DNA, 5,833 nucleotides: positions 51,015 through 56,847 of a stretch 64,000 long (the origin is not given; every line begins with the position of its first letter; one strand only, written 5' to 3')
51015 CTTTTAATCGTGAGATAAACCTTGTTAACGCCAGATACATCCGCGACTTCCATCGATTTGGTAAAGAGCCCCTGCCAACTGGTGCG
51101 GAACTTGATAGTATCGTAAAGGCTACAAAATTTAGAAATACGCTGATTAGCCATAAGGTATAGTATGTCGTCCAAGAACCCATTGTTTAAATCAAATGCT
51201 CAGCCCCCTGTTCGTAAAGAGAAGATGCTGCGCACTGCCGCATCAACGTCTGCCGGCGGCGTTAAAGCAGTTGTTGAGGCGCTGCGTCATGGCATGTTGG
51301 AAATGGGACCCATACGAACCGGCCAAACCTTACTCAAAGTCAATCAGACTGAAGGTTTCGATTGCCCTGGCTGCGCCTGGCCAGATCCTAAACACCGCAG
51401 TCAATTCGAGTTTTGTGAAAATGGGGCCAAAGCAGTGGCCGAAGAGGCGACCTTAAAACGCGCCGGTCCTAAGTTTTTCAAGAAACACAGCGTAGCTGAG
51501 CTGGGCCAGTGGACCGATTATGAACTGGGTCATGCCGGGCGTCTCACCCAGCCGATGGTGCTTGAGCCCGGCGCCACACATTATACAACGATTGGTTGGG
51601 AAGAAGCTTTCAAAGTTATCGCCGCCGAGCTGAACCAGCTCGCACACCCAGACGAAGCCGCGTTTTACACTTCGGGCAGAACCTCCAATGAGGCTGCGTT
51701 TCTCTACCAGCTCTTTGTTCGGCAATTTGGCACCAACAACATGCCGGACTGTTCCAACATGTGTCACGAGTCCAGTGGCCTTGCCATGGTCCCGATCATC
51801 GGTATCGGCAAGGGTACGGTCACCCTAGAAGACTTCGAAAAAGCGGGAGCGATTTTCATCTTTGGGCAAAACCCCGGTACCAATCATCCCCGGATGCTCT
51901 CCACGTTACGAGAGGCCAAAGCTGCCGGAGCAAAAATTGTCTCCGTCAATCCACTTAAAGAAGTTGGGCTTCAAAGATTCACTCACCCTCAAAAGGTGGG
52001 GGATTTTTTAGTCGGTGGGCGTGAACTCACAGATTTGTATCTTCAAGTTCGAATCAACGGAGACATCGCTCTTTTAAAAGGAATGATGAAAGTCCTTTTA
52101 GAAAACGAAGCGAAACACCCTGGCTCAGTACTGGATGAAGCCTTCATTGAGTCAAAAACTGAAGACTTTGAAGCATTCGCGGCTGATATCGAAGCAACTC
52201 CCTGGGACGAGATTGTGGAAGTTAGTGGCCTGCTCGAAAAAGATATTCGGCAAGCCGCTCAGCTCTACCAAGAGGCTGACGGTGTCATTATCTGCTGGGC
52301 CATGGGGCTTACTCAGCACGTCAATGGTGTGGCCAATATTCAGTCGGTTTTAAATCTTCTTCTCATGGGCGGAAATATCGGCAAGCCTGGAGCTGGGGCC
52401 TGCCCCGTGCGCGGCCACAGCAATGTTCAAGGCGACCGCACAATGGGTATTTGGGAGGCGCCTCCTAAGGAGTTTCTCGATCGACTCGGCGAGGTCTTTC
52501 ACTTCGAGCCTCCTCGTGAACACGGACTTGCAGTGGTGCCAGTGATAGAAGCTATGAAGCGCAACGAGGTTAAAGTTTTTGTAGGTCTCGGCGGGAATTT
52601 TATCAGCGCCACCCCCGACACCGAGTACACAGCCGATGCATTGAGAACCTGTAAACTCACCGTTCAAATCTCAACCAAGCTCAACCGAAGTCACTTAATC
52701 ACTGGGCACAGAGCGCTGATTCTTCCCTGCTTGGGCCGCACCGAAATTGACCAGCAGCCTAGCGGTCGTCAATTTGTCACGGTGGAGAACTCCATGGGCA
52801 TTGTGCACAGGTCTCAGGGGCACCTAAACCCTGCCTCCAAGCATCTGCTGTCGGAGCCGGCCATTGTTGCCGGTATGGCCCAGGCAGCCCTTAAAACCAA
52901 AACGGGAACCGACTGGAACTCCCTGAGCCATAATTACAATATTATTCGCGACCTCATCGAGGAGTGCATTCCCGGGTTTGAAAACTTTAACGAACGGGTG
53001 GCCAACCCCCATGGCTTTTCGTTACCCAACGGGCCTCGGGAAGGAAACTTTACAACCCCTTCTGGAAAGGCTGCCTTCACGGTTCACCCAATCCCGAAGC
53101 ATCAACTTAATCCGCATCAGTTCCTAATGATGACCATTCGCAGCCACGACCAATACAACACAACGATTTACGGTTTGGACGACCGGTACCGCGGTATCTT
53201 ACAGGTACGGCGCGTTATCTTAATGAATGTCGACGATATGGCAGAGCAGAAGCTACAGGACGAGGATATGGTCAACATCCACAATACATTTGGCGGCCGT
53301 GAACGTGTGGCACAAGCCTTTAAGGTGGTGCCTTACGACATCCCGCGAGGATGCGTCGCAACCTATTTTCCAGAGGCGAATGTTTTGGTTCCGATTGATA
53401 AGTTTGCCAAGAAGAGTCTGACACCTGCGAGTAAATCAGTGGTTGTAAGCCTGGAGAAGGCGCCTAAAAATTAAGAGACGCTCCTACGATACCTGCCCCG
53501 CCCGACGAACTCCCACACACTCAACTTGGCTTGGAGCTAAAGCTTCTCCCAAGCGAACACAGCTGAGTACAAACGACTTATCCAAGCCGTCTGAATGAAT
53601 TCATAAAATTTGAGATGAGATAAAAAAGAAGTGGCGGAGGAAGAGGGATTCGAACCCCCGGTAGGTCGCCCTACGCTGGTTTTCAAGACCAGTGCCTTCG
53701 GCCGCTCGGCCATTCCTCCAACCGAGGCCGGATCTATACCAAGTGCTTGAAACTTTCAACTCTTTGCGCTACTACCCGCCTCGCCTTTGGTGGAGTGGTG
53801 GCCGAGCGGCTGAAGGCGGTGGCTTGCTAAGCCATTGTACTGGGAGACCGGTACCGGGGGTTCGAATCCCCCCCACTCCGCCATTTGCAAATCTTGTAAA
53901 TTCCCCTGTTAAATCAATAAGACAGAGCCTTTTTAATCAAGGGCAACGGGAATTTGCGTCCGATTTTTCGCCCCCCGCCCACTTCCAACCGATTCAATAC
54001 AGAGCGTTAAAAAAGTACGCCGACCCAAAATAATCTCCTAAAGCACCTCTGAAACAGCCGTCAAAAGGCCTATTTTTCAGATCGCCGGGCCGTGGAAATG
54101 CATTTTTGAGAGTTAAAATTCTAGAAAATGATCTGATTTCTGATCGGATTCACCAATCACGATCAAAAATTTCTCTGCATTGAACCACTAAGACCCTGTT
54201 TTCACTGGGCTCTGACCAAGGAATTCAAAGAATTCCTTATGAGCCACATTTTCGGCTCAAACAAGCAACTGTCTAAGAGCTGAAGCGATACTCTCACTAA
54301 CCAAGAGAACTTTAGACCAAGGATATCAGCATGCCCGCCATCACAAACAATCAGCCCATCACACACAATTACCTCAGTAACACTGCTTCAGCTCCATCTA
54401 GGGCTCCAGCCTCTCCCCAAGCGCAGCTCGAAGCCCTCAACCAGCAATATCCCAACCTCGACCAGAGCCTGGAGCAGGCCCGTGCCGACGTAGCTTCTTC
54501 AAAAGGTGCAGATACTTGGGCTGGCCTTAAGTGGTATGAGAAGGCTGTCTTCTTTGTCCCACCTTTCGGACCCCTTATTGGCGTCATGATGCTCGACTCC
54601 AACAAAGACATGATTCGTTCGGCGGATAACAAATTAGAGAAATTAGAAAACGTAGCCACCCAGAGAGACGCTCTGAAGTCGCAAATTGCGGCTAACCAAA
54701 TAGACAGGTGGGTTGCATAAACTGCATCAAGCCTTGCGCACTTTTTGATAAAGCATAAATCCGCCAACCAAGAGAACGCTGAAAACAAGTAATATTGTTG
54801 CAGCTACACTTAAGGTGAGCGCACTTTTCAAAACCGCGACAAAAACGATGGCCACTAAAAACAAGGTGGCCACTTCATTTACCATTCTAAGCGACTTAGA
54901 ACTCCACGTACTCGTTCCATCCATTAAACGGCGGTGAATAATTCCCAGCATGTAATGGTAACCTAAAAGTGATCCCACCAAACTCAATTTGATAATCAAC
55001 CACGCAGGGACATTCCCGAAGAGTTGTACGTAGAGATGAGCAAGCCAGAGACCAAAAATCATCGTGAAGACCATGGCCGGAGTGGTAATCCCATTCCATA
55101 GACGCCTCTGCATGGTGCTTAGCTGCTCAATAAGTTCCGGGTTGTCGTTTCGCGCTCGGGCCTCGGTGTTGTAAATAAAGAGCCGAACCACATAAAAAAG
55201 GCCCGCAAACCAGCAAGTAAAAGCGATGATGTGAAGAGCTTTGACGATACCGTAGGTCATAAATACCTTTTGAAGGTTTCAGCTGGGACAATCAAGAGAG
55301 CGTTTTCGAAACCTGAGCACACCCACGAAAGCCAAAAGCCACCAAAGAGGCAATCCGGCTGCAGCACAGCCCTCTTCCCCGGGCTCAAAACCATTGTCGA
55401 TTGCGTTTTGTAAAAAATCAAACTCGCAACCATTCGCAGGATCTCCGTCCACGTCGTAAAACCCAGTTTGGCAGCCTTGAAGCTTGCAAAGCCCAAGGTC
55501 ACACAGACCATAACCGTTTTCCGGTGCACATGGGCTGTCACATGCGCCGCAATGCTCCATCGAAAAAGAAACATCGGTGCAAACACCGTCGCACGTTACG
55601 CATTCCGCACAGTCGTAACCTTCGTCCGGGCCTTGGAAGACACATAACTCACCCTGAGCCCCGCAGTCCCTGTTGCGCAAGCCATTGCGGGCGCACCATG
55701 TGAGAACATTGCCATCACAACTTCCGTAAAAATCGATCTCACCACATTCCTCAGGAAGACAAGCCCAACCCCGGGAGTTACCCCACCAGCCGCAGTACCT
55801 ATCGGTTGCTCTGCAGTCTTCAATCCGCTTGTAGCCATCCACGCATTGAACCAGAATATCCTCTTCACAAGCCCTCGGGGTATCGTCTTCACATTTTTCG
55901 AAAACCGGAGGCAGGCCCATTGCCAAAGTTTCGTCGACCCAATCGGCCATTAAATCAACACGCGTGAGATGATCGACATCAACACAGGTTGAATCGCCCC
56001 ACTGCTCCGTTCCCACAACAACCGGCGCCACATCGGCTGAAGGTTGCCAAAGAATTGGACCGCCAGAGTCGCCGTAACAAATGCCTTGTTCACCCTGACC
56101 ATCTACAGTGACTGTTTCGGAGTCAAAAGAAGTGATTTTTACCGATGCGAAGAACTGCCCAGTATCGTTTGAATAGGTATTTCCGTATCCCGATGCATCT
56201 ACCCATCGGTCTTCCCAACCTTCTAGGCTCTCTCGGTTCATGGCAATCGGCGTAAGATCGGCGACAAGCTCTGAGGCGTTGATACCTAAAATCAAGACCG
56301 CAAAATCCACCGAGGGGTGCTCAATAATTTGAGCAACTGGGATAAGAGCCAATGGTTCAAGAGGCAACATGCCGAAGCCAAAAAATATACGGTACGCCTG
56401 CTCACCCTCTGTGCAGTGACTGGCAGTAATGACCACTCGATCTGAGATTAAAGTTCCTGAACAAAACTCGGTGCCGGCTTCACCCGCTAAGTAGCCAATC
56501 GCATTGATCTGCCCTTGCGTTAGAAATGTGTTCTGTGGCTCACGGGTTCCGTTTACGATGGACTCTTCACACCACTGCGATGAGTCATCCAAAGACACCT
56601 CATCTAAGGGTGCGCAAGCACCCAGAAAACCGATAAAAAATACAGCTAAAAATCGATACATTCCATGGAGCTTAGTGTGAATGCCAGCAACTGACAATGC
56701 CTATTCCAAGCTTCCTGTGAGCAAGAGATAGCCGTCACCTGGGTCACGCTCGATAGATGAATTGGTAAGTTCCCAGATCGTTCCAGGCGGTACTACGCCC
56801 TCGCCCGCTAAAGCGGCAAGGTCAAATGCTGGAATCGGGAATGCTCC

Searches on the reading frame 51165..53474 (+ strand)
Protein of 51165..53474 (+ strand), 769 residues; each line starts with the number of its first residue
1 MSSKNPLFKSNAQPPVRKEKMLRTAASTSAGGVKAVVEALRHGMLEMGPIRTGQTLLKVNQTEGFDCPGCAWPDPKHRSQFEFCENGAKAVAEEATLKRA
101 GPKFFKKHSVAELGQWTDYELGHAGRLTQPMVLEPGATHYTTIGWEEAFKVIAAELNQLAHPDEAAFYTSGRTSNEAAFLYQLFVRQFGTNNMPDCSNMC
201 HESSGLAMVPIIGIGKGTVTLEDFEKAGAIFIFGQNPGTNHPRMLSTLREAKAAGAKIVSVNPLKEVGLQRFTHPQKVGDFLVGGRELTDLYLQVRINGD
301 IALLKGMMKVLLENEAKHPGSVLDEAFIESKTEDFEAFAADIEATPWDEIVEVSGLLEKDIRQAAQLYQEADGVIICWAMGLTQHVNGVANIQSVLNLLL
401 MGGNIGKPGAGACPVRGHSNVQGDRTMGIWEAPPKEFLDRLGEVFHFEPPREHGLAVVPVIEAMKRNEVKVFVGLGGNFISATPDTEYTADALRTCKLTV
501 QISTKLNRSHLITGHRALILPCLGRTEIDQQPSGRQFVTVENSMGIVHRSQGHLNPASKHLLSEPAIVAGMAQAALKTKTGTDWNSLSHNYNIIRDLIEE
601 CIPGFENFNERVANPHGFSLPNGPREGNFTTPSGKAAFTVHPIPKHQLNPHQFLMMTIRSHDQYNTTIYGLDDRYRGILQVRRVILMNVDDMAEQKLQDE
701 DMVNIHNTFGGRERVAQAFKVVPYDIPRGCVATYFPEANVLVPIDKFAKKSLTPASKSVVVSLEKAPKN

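Call 12: search_protein_families(library=pfam, proteins=[window:51165-53474:+], max_evalue=0.001)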
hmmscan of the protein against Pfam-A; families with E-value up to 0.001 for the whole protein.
window:51165-53474:+ (769 aa): 2 families
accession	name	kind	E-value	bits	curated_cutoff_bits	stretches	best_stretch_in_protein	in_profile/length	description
PF00384.28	Molybdopterin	-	4e-23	82.4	24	1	126-502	1-292/353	Molybdopterin oxidoreductase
PF01568.27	Molydop_binding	-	6.2e-11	42.7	26.8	1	653-759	1-109/110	Molydopterin dinucleotide binding domain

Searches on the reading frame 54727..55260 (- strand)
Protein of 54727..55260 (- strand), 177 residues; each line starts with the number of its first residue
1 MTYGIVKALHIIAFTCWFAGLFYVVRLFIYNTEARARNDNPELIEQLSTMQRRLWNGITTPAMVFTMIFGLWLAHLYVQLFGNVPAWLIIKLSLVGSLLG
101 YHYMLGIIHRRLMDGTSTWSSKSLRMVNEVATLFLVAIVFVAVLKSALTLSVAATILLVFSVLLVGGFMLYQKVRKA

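Call 12: search_protein_families(library=pfam, proteins=[window:54727-55260:-], max_evalue=0.001)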
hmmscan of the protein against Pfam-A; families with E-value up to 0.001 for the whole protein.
window:54727-55260:- (177 aa): 3 families
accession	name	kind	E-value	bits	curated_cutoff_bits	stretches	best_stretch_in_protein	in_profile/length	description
PF03653.18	UPF0093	-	9.4e-37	127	34.2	1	2-146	4-145/146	Uncharacterised protein family (UPF0093)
PF05425.18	CopD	-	3.9e-05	24.4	32.1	1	54-144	6-104/105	Copper resistance protein D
PF04342.18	DMT_6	-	0.00035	21.2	25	1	71-165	15-103/104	Putative member of DMT superfamily (DUF486)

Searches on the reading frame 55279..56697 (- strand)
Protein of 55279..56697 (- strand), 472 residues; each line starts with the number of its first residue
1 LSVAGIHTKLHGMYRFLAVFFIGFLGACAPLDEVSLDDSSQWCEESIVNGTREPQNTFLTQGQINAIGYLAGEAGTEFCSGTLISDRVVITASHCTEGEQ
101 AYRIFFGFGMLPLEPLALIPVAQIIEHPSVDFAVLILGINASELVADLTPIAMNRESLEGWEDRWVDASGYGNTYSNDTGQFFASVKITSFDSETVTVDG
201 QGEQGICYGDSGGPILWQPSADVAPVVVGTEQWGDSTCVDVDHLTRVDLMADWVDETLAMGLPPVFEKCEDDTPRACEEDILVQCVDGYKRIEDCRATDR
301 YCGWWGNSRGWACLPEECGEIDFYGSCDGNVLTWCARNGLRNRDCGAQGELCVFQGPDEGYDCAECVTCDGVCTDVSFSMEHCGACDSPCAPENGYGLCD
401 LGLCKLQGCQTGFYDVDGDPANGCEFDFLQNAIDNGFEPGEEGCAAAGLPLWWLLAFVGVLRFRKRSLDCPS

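Call 12: search_protein_families(library=pfam, proteins=[window:55279-56697:-], max_evalue=0.001)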
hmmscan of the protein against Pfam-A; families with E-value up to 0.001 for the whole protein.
window:55279-56697:- (472 aa): 1 family
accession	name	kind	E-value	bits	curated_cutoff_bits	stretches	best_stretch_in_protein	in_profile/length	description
PF00089.32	Trypsin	-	9.7e-17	62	20.6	1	48-254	2-220/220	Trypsin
